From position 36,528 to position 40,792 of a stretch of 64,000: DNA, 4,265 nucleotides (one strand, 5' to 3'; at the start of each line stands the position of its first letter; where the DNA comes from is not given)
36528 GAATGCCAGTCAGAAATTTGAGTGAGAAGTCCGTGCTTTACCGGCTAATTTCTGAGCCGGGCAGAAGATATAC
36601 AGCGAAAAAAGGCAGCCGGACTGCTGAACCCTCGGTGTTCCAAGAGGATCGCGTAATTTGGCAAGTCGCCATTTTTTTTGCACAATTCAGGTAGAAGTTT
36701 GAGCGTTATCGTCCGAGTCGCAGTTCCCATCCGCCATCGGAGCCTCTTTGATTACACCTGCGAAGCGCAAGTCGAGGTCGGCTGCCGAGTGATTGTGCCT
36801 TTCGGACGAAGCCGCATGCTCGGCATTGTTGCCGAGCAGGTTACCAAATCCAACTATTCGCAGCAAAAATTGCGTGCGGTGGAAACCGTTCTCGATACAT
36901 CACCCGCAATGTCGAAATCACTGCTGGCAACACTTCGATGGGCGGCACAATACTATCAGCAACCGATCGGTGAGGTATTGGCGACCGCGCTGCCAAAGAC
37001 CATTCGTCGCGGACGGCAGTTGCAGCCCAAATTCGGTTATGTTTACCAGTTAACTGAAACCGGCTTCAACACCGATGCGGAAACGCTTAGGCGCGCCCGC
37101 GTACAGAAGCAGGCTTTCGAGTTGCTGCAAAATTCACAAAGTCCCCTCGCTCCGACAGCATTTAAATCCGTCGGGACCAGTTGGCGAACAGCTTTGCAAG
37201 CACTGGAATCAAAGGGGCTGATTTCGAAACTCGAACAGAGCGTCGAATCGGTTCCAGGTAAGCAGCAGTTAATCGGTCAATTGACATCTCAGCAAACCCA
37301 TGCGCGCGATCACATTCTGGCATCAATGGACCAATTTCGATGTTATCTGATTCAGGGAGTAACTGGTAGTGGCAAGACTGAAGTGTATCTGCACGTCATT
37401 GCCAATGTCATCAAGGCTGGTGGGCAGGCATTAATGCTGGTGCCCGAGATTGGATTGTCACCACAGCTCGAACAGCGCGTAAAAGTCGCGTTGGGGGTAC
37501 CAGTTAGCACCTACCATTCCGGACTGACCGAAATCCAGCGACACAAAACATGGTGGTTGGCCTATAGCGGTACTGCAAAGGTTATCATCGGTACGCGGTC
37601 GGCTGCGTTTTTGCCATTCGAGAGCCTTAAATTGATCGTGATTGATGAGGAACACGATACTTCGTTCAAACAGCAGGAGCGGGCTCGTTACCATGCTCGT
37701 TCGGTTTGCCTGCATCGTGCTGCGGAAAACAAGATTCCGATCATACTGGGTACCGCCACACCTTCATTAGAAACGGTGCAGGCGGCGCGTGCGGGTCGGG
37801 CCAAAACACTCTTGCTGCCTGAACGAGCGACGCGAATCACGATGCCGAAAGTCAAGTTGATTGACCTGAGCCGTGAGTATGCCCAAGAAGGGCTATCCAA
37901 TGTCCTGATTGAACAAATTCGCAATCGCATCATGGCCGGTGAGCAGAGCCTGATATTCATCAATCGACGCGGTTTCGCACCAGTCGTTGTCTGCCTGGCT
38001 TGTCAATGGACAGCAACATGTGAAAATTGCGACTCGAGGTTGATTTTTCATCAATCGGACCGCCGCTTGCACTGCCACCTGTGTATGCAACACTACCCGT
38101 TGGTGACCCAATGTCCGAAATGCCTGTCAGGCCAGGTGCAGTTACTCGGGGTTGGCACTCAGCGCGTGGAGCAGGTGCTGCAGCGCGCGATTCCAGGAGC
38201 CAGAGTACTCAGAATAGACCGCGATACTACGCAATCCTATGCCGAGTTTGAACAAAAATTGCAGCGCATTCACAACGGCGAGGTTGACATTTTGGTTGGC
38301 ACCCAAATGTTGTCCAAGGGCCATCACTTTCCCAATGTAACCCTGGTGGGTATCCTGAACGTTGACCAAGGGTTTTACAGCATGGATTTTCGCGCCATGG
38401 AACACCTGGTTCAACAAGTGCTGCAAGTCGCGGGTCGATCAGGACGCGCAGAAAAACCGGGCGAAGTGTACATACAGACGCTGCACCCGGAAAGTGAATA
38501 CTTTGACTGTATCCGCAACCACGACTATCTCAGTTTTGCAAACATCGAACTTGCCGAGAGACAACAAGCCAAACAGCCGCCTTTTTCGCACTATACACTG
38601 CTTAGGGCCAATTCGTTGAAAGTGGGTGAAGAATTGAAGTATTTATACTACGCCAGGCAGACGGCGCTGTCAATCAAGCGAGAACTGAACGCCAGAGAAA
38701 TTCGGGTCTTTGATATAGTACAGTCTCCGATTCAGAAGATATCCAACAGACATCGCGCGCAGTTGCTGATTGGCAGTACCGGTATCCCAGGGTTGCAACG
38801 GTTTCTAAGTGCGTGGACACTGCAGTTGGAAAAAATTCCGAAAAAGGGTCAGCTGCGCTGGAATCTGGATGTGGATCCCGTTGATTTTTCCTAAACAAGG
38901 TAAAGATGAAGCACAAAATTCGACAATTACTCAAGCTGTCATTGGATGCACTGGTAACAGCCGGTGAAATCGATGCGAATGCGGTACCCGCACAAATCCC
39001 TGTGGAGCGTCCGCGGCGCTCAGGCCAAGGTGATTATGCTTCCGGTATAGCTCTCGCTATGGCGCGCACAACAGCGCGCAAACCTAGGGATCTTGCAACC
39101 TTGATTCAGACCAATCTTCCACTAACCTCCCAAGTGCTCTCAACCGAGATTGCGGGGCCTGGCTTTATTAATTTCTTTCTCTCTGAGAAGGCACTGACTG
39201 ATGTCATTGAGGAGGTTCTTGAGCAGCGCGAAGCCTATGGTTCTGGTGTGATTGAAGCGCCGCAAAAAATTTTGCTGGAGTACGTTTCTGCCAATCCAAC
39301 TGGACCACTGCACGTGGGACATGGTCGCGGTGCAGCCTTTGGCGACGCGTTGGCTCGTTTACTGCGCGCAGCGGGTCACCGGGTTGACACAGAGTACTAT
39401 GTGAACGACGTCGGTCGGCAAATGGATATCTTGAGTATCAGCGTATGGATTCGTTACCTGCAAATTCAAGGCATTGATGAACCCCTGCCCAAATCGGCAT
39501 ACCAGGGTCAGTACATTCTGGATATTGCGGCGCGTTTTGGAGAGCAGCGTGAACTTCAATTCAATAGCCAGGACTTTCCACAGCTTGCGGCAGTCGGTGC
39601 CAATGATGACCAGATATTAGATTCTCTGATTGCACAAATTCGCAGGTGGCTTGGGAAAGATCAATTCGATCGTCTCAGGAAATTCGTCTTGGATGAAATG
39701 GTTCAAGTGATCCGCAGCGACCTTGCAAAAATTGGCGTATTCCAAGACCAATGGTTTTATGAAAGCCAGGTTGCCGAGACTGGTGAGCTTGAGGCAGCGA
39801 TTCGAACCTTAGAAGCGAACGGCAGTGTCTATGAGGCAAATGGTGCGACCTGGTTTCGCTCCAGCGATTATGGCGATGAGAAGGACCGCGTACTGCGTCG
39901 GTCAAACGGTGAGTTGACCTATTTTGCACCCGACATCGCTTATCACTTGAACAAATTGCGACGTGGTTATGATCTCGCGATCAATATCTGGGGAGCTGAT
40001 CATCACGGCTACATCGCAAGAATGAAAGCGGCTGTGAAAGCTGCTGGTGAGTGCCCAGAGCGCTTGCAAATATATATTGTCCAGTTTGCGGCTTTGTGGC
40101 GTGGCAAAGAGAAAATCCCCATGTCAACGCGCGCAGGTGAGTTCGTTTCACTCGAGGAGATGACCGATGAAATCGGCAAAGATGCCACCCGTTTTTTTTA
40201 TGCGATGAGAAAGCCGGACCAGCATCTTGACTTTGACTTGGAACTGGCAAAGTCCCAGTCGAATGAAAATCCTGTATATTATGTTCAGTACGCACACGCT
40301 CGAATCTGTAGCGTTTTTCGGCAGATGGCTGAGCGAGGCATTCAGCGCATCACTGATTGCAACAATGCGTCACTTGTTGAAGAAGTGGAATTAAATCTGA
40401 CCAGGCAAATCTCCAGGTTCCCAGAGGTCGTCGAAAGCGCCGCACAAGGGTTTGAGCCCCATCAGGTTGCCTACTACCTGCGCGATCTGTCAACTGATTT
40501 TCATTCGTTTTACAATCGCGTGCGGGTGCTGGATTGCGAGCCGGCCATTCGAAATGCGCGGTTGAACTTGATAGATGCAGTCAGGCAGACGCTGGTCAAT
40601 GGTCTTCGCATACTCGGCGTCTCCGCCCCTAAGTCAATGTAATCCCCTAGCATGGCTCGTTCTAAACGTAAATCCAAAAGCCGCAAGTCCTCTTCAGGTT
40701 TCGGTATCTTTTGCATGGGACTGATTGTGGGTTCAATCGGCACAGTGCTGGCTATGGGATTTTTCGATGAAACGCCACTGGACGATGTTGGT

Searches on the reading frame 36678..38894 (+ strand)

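Call 52: search_protein_families(library=pfam, proteins=[window:36678-38894:+], max_evalue=1e-10)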
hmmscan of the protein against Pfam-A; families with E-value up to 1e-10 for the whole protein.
window:36678-38894:+ (738 aa): 5 families
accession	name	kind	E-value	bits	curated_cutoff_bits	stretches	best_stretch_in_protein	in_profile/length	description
PF17764.6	PriA_3primeBD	-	2.4e-26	91.8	22.7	1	13-106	1-96/96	3'DNA-binding domain (3'BD)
PF00270.35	DEAD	-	2.2e-18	67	26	1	205-368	3-165/167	DEAD/DEAH box helicase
PF18074.6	PriA_C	-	2.8e-14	54.1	26.9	1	635-734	1-95/95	Primosomal protein N C-terminal domain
PF04851.21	ResIII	-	4.4e-14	53.2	22.5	1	201-363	3-163/164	Type III restriction enzyme, res subunit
PF00271.37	Helicase_C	-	3.7e-12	46.9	23.5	0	494-591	25-109/110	Helicase conserved C-terminal domain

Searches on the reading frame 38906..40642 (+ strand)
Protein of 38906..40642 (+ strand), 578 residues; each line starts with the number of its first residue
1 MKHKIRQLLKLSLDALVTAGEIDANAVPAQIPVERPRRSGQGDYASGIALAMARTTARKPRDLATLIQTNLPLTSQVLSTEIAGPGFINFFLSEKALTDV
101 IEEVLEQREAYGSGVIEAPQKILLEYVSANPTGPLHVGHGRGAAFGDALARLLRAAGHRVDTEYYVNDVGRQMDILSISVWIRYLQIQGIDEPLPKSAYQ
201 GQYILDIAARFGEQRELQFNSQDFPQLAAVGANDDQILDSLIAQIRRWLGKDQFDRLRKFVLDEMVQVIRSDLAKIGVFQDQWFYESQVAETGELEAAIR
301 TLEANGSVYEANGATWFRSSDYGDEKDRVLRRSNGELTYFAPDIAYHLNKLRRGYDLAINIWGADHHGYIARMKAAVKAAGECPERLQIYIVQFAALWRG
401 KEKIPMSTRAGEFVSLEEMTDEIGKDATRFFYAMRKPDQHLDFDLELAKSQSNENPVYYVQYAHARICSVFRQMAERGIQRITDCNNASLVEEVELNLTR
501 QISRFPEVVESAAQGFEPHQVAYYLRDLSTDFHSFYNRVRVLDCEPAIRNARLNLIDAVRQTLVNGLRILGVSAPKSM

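Call 52: search_protein_families(library=pfam, proteins=[window:38906-40642:+], max_evalue=1e-10)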
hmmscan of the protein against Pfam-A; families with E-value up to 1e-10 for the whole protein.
window:38906-40642:+ (578 aa): 3 families
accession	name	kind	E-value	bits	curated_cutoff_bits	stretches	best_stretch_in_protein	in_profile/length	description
PF05746.21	DALR_1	-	6.9e-37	126.5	22.3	1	460-578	1-117/117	DALR anticodon binding domain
PF00750.26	tRNA-synt_1d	-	1.4e-23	83.9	23.3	1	102-429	3-304/349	tRNA synthetases class I (R), catalytic domain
PF03485.21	Arg_tRNA_synt_N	-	1e-16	61.7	21.5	1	4-92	2-85/85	Arginyl tRNA synthetase N terminal domain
